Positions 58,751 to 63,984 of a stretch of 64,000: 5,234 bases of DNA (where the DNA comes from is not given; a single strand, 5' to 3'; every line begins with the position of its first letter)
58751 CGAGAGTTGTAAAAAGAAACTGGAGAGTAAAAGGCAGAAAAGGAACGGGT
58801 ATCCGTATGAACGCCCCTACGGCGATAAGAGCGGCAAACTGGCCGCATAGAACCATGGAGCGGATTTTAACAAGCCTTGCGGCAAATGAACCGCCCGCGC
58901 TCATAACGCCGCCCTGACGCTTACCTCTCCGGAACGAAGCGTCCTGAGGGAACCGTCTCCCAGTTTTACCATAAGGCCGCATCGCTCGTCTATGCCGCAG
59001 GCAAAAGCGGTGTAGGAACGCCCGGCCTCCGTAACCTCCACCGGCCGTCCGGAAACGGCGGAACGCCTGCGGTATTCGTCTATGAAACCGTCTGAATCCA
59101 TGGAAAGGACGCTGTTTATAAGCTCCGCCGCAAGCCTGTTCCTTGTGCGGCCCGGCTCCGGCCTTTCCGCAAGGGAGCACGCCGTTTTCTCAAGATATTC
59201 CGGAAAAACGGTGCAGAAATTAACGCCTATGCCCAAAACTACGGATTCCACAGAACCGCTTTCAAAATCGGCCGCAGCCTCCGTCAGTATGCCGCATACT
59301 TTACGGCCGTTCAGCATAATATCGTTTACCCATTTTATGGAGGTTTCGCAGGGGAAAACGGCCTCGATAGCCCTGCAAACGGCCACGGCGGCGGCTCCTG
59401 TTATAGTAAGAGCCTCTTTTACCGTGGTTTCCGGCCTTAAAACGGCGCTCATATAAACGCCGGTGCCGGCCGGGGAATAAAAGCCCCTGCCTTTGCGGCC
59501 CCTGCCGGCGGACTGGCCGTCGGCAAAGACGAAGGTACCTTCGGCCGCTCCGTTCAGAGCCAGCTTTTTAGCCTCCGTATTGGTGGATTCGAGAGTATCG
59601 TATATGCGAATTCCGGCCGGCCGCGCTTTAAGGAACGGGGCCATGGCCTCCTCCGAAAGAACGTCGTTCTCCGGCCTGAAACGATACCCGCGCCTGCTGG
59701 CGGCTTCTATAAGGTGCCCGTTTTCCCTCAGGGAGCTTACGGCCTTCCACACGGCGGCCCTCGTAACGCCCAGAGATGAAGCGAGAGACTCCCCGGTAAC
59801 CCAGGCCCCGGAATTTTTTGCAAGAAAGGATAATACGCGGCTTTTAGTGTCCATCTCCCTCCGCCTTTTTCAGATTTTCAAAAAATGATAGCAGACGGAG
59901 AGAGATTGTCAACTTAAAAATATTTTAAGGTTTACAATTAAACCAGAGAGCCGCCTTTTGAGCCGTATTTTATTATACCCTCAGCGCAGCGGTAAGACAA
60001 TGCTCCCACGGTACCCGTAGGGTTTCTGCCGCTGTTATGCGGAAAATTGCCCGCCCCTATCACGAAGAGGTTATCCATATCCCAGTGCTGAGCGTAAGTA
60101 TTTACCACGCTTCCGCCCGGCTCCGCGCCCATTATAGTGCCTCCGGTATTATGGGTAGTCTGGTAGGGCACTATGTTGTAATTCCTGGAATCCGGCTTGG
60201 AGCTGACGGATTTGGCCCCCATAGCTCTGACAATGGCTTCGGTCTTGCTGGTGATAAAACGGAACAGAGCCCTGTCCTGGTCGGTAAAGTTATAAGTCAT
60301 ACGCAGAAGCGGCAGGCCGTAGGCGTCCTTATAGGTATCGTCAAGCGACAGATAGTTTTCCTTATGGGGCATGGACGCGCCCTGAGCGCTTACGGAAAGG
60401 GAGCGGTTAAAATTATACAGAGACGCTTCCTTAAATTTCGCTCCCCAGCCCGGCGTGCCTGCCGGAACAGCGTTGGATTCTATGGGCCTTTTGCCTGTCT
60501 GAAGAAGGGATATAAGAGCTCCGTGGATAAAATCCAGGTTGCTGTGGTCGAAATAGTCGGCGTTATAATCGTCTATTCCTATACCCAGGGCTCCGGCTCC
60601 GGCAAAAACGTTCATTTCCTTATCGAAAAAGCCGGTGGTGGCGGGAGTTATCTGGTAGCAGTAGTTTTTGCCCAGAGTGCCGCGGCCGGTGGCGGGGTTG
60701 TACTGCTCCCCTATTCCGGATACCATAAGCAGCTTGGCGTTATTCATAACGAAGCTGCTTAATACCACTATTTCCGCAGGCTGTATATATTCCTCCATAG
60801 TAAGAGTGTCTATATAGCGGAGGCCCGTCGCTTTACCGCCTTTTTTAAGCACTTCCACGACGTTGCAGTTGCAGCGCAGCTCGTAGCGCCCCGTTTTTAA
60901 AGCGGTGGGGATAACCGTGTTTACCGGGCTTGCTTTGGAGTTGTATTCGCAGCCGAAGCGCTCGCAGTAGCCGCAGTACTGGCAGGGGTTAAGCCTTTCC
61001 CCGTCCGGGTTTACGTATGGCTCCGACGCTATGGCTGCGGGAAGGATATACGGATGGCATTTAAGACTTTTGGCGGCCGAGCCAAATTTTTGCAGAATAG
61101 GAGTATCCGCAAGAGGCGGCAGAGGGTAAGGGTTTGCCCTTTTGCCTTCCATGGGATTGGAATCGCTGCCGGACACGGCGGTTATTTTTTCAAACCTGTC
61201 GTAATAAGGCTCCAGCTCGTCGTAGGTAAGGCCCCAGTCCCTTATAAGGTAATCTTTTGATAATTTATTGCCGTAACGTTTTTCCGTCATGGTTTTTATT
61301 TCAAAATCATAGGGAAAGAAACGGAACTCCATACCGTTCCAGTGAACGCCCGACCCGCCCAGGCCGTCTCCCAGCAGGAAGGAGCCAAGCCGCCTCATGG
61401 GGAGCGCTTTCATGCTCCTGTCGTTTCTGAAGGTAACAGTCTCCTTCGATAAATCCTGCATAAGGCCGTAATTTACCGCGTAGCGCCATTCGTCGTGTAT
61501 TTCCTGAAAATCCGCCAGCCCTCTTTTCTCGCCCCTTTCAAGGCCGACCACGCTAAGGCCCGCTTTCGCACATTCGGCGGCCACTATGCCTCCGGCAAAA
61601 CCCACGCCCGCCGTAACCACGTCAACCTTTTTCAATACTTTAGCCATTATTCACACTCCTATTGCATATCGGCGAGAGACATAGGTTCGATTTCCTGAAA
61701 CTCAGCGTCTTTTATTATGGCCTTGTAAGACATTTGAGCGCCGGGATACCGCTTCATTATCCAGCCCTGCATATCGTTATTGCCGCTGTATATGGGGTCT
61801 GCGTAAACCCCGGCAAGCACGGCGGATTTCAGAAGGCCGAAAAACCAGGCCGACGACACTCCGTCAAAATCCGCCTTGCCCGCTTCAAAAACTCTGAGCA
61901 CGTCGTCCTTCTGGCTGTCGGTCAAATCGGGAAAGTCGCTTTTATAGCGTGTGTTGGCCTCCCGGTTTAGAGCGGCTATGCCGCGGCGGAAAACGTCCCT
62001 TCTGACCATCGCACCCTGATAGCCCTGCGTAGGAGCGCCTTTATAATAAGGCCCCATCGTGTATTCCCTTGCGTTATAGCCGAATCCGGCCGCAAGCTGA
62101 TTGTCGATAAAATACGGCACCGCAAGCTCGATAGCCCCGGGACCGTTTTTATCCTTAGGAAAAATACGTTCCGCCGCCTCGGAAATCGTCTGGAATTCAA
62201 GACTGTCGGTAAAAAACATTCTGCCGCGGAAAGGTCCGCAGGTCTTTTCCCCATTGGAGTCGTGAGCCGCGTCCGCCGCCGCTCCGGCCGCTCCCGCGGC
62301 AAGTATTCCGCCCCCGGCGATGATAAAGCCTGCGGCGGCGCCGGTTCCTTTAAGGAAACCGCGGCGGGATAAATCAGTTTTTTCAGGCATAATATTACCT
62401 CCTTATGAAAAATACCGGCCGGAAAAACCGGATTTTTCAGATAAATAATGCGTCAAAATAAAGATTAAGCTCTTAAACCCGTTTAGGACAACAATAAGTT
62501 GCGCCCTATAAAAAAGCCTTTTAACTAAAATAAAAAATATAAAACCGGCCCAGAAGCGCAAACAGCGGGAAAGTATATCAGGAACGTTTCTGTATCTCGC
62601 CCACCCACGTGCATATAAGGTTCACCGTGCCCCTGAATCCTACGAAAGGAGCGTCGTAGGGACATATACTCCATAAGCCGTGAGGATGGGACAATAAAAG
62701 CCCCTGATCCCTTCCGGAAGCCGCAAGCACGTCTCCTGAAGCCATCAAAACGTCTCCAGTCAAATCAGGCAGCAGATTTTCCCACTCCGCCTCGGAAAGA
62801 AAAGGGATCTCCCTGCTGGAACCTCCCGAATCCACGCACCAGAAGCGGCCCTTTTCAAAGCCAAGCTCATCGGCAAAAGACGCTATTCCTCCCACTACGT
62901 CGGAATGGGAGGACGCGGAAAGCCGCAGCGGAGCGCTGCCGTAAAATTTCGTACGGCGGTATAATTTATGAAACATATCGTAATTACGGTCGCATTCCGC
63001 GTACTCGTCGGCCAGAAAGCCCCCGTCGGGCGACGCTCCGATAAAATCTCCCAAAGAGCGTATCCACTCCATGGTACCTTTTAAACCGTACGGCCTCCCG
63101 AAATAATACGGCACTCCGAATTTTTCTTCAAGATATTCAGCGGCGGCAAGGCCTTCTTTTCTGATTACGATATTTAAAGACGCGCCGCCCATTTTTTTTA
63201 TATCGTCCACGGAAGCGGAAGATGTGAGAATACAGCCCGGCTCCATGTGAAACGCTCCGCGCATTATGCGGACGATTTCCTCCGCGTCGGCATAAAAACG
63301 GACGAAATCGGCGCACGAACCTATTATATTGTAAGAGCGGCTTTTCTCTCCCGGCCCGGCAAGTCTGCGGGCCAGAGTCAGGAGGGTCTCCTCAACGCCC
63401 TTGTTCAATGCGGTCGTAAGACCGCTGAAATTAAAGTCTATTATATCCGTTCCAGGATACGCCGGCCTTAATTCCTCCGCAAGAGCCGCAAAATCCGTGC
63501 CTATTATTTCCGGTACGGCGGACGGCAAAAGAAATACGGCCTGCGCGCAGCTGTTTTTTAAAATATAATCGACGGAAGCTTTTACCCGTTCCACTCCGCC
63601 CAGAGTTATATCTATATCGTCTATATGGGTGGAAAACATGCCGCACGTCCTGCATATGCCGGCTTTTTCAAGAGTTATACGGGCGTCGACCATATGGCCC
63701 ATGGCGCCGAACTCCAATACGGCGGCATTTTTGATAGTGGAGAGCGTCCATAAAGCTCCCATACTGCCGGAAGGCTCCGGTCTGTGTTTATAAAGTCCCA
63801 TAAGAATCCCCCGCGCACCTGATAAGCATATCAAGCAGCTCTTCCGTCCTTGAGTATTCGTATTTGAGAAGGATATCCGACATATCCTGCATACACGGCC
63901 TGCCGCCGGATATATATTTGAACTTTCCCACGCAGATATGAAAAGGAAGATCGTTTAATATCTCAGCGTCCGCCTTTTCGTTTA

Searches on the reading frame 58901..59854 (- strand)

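Call 25: search_protein_families(library=pfam, proteins=[window:58901-59854:-], max_evalue=0.00001)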
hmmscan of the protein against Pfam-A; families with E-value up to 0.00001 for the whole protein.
window:58901-59854:- (317 aa): 4 families
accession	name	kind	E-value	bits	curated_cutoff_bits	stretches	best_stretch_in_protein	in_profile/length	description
PF03099.24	BPL_LplA_LipB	-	4.1e-15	56.3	21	1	88-212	5-133/133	Biotin/lipoate A/B protein ligase family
PF08279.18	HTH_11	-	1.3e-12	47.8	25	1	5-58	3-55/55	HTH domain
PF02237.23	BPL_C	-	1.7e-08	34.7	21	1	268-314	2-48/48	Biotin protein ligase C terminal domain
PF16917.10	BPL_LplA_LipB_2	-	5.2e-06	26.6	27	1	120-195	29-105/183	Biotin/lipoate A/B protein ligase family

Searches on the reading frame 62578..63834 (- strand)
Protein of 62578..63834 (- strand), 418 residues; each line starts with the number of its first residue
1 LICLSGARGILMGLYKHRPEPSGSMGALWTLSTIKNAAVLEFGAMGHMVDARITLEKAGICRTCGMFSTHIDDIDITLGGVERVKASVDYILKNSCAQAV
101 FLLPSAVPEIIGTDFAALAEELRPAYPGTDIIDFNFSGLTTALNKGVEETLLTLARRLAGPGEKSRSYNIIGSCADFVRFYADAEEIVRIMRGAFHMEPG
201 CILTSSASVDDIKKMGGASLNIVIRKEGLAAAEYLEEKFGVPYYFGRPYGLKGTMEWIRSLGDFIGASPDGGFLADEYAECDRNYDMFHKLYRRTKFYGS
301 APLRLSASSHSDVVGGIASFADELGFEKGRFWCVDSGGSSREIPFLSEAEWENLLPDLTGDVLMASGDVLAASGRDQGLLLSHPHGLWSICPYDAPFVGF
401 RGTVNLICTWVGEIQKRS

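Call 45: search_protein_families(library=pfam, proteins=[window:62578-63834:-], max_evalue=0.00001)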
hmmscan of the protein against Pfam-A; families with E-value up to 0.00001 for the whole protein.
window:62578-63834:- (418 aa): 1 family
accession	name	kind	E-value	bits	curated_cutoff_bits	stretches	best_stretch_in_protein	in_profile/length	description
PF00148.24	Oxidored_nitro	-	2.3e-45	155.6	28.6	1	25-327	4-297/399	Nitrogenase component 1 type Oxidoreductase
